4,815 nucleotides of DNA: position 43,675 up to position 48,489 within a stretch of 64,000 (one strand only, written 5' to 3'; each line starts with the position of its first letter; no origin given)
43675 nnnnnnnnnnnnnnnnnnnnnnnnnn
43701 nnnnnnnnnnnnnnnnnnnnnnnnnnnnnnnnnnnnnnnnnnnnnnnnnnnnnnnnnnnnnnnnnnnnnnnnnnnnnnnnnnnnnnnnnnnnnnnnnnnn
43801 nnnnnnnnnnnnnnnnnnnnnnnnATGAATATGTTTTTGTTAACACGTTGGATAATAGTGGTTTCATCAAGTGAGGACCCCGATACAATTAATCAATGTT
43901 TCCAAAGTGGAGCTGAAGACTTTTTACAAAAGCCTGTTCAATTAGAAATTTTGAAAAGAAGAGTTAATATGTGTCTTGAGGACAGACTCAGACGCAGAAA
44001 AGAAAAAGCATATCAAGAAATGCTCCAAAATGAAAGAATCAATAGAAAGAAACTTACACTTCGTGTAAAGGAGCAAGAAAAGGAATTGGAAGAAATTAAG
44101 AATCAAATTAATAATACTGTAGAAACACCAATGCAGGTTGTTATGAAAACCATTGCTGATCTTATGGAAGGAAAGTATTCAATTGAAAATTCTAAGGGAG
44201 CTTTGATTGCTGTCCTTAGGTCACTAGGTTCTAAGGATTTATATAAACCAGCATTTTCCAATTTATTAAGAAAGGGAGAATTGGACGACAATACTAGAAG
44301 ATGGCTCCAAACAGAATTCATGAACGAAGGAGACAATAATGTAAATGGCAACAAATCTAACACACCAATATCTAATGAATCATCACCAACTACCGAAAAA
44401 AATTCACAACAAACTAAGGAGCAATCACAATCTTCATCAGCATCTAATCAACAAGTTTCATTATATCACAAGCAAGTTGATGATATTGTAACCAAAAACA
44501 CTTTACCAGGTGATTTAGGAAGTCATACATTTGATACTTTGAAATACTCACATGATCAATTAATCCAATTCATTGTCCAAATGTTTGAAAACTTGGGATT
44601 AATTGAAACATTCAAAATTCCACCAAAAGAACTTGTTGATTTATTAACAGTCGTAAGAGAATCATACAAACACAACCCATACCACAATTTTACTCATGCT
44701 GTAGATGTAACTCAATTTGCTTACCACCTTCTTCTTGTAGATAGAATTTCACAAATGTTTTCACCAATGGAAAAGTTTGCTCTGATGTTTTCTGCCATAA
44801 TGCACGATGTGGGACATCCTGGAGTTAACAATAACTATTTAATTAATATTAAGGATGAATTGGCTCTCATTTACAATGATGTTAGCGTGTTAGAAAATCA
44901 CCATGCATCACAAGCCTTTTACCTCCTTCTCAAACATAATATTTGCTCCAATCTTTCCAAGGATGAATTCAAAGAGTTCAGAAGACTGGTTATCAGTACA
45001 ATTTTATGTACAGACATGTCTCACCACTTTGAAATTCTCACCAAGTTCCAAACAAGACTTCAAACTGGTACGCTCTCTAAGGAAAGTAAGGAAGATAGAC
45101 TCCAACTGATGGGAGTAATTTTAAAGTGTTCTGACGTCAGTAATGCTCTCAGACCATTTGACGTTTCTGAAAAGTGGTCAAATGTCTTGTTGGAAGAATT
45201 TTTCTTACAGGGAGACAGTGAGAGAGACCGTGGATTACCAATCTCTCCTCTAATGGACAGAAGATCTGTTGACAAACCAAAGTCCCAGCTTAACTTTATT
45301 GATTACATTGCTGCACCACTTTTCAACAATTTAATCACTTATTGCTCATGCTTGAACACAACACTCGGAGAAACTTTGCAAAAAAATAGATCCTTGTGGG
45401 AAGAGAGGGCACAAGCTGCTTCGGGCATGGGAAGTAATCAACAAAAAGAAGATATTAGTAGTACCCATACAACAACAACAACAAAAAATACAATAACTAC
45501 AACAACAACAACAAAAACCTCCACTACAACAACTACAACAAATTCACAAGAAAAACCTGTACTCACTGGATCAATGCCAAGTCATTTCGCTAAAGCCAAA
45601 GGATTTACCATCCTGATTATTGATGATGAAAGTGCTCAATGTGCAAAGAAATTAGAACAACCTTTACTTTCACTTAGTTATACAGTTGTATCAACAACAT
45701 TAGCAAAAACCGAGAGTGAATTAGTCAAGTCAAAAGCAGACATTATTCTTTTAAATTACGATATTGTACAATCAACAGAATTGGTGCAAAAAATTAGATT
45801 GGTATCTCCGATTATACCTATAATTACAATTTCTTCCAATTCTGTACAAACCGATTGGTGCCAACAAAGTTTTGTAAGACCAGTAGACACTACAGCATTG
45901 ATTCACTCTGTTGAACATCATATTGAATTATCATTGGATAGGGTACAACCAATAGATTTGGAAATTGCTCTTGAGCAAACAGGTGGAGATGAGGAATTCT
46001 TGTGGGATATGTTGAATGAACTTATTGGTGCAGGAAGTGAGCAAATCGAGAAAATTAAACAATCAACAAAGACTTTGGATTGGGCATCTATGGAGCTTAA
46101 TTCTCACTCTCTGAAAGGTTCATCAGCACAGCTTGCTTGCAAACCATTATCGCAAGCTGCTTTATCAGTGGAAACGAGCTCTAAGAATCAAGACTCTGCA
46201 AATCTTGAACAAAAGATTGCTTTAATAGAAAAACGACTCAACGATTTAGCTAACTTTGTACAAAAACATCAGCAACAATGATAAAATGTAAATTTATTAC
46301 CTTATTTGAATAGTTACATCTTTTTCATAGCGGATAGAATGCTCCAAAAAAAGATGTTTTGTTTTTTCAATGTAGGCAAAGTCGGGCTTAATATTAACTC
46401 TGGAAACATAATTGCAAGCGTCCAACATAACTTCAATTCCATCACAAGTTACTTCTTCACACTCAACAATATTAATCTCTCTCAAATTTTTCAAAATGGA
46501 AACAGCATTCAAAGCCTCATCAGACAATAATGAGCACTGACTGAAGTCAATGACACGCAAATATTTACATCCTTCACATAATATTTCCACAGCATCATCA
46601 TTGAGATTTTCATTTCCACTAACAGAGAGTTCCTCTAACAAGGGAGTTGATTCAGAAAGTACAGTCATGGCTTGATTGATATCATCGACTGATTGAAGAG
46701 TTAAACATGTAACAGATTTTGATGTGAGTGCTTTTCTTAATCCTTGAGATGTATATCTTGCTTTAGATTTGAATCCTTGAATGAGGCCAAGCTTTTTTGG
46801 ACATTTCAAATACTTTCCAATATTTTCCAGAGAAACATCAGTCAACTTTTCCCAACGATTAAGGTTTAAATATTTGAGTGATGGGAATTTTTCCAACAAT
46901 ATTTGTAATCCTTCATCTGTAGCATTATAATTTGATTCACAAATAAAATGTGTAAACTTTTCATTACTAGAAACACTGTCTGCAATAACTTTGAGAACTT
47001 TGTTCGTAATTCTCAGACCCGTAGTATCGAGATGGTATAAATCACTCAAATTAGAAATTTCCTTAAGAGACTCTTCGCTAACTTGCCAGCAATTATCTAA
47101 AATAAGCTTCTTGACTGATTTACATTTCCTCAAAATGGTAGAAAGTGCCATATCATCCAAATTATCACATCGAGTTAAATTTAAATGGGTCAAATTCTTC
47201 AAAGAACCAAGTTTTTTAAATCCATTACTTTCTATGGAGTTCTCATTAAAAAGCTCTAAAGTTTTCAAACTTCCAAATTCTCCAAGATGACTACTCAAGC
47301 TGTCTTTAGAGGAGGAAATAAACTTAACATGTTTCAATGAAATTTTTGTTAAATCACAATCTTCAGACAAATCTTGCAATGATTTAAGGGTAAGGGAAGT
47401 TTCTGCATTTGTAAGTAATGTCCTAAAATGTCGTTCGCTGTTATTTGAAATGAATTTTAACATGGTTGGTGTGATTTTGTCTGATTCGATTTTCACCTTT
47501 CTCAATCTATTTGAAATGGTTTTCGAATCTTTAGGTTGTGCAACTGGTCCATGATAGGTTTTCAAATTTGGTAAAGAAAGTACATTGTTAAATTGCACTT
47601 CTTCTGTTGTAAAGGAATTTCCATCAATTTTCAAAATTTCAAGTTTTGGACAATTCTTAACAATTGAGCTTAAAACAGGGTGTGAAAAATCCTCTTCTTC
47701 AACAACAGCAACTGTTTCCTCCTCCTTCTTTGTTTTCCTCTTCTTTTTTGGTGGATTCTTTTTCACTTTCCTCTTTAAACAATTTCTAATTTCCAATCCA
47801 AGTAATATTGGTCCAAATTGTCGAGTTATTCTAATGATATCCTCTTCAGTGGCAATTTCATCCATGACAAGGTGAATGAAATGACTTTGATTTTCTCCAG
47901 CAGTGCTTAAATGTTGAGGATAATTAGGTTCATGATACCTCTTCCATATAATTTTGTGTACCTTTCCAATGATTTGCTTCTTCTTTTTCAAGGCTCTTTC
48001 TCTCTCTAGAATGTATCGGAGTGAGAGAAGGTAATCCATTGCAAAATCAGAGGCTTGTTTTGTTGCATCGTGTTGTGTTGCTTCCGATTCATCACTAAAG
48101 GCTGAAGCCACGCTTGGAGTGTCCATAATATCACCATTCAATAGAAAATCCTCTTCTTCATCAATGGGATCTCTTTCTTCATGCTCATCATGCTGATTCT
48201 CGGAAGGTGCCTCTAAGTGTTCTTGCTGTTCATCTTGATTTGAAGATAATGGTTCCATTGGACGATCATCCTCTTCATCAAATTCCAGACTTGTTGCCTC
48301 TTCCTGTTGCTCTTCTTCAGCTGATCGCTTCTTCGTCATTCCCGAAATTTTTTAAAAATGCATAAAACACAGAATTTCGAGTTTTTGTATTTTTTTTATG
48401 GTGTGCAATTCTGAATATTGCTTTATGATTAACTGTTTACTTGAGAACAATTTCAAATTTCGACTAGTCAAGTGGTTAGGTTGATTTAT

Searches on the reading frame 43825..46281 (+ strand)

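Call 15: search_protein_families(library=pfam, proteins=[window:43825-46281:+], max_evalue=0.001)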
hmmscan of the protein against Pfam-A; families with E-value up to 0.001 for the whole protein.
window:43825-46281:+ (818 aa): 4 families
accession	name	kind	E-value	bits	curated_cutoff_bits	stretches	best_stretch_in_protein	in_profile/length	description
PF00233.25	PDEase_I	-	1.1e-86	290.9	24.8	1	286-513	1-234/238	3'5'-cyclic nucleotide phosphodiesterase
PF00072.30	Response_reg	-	3.5e-09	37.2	30.2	1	10-47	73-110/111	Response regulator receiver domain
PF01627.28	Hpt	-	4.8e-07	30.4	24.6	1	728-810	1-83/84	Hpt domain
PF24391.1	HD-CE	-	1.7e-05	25.1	27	1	287-438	7-184/263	HD-CE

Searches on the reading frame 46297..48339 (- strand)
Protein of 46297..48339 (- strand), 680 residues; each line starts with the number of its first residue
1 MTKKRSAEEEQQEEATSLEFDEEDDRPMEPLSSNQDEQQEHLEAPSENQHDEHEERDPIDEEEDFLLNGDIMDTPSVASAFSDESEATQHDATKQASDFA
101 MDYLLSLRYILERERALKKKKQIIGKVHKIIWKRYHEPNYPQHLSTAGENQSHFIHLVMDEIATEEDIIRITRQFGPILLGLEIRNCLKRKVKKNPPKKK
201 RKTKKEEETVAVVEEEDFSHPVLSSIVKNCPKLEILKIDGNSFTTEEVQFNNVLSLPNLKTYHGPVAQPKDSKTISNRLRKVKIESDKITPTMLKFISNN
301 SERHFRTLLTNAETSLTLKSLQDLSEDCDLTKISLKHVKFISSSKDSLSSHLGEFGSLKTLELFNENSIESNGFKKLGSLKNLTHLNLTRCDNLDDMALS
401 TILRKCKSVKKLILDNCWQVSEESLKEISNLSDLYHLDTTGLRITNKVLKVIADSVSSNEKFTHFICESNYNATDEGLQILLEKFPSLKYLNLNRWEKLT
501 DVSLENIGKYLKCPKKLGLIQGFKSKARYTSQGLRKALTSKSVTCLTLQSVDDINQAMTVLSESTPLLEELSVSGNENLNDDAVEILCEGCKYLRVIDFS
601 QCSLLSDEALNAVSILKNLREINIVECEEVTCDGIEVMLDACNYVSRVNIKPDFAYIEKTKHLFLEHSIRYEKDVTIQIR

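Call 15: search_protein_families(library=pfam, proteins=[window:46297-48339:-], max_evalue=0.001)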
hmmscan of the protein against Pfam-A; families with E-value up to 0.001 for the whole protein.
window:46297-48339:- (680 aa): 3 families
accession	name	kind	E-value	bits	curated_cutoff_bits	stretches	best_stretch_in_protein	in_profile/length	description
PF24758.1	LRR_At5g56370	-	9.6e-07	29.1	27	0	341-420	22-100/227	FBD-associated F-box protein At5g56370, LRR repeats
PF23598.1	LRR_14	-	1.9e-05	24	40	1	338-503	95-256/353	Leucine-rich repeat region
PF12799.13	LRR_4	-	0.00014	22.4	27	0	357-397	2-39/44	Leucine Rich repeats (2 copies)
